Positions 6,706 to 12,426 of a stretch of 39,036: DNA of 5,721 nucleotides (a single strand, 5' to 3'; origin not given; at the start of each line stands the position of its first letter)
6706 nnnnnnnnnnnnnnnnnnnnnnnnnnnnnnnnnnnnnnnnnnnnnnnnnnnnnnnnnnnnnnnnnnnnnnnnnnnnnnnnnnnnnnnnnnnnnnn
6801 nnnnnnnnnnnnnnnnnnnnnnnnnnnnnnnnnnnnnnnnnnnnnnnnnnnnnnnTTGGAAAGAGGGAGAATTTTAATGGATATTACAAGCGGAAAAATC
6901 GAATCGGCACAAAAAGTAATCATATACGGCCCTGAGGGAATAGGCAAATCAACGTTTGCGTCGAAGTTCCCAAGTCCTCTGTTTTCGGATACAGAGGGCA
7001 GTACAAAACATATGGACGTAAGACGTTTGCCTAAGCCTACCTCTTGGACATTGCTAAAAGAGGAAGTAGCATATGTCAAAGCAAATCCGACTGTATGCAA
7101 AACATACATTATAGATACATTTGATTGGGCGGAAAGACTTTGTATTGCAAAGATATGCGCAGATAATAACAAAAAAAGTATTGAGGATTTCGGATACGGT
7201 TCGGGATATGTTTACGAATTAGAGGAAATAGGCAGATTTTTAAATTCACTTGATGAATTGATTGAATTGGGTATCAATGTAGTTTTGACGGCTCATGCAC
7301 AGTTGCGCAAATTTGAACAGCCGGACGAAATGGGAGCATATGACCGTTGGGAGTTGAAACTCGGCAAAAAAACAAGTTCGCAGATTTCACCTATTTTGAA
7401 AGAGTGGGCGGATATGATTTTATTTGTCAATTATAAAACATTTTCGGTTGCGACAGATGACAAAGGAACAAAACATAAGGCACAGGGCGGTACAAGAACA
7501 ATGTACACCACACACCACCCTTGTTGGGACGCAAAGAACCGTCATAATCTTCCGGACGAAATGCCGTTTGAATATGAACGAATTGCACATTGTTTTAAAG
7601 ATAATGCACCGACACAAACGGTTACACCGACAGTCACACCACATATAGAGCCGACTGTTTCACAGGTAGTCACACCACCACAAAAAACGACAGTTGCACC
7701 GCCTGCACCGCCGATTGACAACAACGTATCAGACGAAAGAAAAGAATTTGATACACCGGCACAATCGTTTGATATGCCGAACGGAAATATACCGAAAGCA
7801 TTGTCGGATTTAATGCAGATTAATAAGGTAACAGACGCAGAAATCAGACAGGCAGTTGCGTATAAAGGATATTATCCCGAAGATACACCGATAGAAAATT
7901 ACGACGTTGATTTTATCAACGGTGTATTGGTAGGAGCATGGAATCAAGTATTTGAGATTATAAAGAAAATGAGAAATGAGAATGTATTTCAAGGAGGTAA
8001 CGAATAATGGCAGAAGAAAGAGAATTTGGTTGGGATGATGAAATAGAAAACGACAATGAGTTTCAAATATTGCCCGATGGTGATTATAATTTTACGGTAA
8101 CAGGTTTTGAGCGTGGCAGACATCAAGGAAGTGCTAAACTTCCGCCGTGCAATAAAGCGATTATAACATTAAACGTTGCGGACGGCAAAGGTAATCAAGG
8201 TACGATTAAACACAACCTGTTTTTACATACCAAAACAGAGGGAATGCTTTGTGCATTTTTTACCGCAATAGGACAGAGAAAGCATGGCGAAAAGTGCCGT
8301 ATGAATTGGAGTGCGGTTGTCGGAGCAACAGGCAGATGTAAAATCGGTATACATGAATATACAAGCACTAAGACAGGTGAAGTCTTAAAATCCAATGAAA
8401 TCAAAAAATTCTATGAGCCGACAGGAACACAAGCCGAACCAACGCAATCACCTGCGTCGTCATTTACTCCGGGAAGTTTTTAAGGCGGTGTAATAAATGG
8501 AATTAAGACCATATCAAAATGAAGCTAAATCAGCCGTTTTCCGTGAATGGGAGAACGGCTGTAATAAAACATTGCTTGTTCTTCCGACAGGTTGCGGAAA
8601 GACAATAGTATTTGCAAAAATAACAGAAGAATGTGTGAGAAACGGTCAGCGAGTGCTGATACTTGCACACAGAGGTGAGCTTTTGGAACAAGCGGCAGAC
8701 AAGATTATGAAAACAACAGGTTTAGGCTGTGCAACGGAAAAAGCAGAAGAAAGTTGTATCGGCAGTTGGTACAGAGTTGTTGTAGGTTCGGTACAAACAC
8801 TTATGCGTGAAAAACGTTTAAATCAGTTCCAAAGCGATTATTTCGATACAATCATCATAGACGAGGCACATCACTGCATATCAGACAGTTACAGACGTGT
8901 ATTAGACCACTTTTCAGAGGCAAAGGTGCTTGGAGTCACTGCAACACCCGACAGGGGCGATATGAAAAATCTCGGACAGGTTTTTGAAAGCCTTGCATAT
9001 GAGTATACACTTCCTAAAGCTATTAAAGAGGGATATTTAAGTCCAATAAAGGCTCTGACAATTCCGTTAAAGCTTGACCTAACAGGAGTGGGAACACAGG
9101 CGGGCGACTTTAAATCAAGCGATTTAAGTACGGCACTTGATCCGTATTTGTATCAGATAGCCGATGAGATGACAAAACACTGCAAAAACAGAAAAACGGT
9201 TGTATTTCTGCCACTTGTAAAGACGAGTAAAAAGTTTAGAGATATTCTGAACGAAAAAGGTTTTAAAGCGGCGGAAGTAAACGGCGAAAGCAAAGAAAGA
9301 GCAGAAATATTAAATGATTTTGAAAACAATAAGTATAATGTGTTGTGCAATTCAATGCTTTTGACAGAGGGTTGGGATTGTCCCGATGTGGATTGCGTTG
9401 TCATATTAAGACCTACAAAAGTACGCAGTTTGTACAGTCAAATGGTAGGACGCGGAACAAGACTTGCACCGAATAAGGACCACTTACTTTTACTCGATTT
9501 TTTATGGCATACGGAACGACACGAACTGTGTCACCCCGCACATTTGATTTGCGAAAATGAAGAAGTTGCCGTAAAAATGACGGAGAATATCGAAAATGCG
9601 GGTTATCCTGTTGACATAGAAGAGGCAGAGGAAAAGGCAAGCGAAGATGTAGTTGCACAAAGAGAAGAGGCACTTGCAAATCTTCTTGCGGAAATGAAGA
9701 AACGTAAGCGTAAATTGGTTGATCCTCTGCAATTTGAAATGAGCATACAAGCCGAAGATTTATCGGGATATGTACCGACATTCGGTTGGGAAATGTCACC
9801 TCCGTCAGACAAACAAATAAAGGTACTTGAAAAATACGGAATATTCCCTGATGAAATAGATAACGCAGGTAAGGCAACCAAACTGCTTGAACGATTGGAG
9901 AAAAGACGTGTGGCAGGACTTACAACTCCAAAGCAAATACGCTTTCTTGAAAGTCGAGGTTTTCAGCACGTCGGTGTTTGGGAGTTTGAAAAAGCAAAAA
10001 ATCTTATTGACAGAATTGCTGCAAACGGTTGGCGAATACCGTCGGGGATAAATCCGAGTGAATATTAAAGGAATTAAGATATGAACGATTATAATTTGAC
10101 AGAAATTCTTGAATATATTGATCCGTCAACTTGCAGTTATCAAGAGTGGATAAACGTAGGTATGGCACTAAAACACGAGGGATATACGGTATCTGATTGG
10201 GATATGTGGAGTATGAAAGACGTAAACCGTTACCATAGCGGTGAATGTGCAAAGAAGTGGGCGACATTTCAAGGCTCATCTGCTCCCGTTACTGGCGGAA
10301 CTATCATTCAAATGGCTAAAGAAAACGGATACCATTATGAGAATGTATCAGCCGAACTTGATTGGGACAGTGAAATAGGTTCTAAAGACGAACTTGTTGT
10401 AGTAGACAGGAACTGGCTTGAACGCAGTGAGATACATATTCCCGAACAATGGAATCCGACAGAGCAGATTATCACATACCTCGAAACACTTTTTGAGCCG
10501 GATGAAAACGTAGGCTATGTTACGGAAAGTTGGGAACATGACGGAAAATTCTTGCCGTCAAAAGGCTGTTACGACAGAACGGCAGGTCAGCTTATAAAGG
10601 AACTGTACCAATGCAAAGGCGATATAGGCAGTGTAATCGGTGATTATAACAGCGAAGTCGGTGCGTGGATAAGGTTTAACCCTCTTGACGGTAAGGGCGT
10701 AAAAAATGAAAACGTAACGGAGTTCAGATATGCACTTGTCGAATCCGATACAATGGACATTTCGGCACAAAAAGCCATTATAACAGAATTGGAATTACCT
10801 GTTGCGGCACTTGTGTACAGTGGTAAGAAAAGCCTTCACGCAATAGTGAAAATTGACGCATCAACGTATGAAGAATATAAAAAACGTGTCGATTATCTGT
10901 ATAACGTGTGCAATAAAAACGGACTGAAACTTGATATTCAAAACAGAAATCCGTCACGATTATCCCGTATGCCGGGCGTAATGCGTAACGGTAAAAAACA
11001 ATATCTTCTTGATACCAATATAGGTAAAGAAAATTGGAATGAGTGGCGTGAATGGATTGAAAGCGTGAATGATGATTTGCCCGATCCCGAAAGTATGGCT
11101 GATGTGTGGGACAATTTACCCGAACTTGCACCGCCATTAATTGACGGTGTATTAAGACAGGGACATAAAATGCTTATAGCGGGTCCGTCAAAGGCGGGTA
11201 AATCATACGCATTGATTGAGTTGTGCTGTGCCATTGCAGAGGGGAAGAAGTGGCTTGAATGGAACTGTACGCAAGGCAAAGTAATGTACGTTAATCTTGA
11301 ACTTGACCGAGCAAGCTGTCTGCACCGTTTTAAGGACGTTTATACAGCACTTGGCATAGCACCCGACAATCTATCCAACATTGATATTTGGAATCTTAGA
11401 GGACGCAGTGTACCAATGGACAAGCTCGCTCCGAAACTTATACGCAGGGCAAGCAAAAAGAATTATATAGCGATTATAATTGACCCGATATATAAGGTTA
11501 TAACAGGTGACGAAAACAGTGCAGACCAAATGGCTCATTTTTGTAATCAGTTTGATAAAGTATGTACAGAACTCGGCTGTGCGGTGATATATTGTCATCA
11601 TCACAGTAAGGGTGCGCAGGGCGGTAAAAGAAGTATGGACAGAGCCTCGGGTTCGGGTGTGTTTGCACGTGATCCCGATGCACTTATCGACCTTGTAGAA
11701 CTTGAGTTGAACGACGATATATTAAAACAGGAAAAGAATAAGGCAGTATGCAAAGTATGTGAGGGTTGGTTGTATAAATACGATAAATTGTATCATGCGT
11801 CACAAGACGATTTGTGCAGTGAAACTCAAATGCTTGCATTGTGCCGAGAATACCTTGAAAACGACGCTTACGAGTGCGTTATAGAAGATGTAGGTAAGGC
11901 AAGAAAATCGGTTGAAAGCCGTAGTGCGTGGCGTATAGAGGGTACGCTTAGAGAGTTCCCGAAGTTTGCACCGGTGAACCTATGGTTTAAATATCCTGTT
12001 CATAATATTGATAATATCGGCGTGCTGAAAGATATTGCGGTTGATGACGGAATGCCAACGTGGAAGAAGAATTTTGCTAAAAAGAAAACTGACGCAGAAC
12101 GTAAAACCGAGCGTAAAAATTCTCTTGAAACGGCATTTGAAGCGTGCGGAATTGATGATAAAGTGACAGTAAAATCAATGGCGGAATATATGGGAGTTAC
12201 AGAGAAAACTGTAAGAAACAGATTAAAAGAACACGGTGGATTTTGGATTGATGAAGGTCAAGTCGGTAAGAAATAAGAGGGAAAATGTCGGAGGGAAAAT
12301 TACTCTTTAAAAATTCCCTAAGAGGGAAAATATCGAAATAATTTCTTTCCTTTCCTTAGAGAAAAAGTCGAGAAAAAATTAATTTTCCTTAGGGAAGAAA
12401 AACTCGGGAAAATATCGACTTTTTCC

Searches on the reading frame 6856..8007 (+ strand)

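Call 5: search_protein_families(library=pfam, proteins=[window:6856-8007:+], max_evalue=0.1)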
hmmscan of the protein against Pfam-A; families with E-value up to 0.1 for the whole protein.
window:6856-8007:+ (383 aa): 7 families
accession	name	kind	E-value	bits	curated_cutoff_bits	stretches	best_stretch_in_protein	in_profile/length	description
PF13479.12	AAA_24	-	2.7e-62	210.5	27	1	18-230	2-195/195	AAA domain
PF00005.33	ABC_tran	-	0.00094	20.2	25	1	12-88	5-78/137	ABC transporter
PF00910.28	RNA_helicase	-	0.036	15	21.5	1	21-46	1-26/105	RNA helicase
PF13481.12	AAA_25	-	0.055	13.5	27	0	12-36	27-51/195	AAA domain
PF01637.24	ATPase_2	-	0.056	13.7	33.2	0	19-38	21-40/225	ATPase domain predominantly from Archaea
PF13191.12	AAA_16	-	0.082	13.8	32.6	0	19-49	25-59/167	AAA ATPase domain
PF05272.17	VapE-like_dom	-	0.082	12.8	25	0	21-54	54-88/217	Virulence-associated protein E-like domain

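Call 6: search_protein_families(library=phrogs, proteins=[window:6856-8007:+], max_evalue=0.1)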
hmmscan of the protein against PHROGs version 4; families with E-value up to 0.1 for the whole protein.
window:6856-8007:+ (383 aa): 5 families
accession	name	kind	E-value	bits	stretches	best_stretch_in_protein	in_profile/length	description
phrog_124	-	DNA, RNA and nucleotide metabolism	1.8e-72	245.8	1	9-375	31-375/382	Sak4-like ssDNA annealing protein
phrog_8097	-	DNA, RNA and nucleotide metabolism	0.0011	18.8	1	15-55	257-297/598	exonuclease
phrog_5484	-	DNA, RNA and nucleotide metabolism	0.01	16.4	1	16-47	26-57/239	DnaA-like replication initiation protein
phrog_15511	-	unknown function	0.014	15.5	1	252-317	210-280/511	-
phrog_256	-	DNA, RNA and nucleotide metabolism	0.04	13.5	1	21-54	524-557/798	DNA helicase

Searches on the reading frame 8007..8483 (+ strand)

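Call 29: search_protein_families(library=phrogs, proteins=[window:8007-8483:+], max_evalue=0.001)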
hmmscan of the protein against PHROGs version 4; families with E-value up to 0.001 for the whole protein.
window:8007-8483:+ (158 aa): 1 family
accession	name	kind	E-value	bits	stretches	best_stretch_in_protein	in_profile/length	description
phrog_2698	-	unknown function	1.8e-60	204.5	1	2-157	6-166/167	-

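Call 71: search_protein_families(library=pfam, proteins=[window:8007-8483:+], max_evalue=0.1)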
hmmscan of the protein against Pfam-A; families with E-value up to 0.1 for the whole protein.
window:8007-8483:+ (158 aa): 0 families

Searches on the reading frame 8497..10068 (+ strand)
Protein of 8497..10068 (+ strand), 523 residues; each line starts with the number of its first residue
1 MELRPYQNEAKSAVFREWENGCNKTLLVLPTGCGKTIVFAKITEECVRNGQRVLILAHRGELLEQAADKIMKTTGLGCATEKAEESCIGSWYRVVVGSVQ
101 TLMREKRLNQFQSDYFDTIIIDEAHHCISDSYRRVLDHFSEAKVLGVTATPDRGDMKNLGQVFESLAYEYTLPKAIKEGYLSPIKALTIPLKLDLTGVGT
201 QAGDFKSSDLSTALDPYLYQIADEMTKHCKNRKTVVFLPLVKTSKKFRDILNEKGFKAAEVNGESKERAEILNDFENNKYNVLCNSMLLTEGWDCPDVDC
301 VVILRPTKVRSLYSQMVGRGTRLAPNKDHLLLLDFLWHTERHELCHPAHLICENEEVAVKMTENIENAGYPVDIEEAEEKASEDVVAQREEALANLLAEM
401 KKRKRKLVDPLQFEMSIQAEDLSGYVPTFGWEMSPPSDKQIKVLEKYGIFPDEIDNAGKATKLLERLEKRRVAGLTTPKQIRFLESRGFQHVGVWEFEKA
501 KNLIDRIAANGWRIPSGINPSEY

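Call 29: search_protein_families(library=phrogs, proteins=[window:8497-10068:+], max_evalue=0.001)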
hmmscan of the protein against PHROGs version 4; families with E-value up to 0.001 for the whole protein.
window:8497-10068:+ (523 aa): 12 families
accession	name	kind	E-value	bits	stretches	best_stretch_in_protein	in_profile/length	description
phrog_16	-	DNA, RNA and nucleotide metabolism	1.2e-109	369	1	1-513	271-741/986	DNA helicase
phrog_16694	-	unknown function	2.6e-30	106.1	2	2-198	274-498/1010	-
phrog_9690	-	DNA, RNA and nucleotide metabolism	1.1e-15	58.4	1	112-338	34-271/306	DNA helicase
phrog_62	-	DNA, RNA and nucleotide metabolism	2e-14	53.1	2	1-159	695-857/1881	DNA helicase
phrog_16259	-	DNA, RNA and nucleotide metabolism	3.8e-08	33.9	1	2-143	117-252/330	DNA helicase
phrog_27849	-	unknown function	7.4e-06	25.4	1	223-314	437-531/664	-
phrog_34481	-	unknown function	3.5e-05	24.7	1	31-71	59-99/132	-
phrog_3830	-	unknown function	9.7e-05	21.7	1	30-186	298-473/1032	-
phrog_32711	-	unknown function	0.00015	20.8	0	264-326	379-442/956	-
phrog_11902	-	unknown function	0.00018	20.7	1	270-329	495-553/1000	-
phrog_25411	-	unknown function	0.00051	19.8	0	23-73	231-277/627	-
phrog_2488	-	DNA, RNA and nucleotide metabolism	0.0006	19.7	0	222-297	418-493/579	DNA helicase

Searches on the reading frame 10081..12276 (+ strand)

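Call 29: search_protein_families(library=phrogs, proteins=[window:10081-12276:+], max_evalue=0.001)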
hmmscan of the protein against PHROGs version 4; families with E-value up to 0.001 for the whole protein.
window:10081-12276:+ (731 aa): 14 families
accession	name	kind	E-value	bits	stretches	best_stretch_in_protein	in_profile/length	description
phrog_2597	-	DNA, RNA and nucleotide metabolism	0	1244.6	1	2-730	3-741/747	DNA primase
phrog_906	-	DNA, RNA and nucleotide metabolism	2.2e-21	77.3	1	341-524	508-682/872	DNA polymerase/primase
phrog_3123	-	unknown function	4.3e-13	49.7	1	327-526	304-524/583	-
phrog_2850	-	unknown function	1.8e-12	47.9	1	365-517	162-316/465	-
phrog_239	-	DNA, RNA and nucleotide metabolism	1.8e-11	44.7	1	354-554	352-566/801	DNA primase/helicase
phrog_6012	-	DNA, RNA and nucleotide metabolism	4.4e-10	40.4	1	347-526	130-314/447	DNA helicase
phrog_19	-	DNA, RNA and nucleotide metabolism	2.1e-09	37.8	1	356-536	348-535/621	DnaB-like replicative helicase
phrog_1284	-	unknown function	8e-08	33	1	353-490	27-160/306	-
phrog_1156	-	DNA, RNA and nucleotide metabolism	1.7e-06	27.9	1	7-84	231-311/855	DNA primase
phrog_25693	-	unknown function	1e-05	25.4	1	353-526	42-226/405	-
phrog_3022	-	DNA, RNA and nucleotide metabolism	0.00016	21.2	1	7-94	213-328/788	DNA primase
phrog_29234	-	unknown function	0.0002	20.5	1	8-85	245-322/887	-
phrog_3228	-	DNA, RNA and nucleotide metabolism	0.00063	19.2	0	327-527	346-543/766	replicative helicase-primase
phrog_15962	-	DNA, RNA and nucleotide metabolism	0.00069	18.9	0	18-92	259-339/835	DNA primase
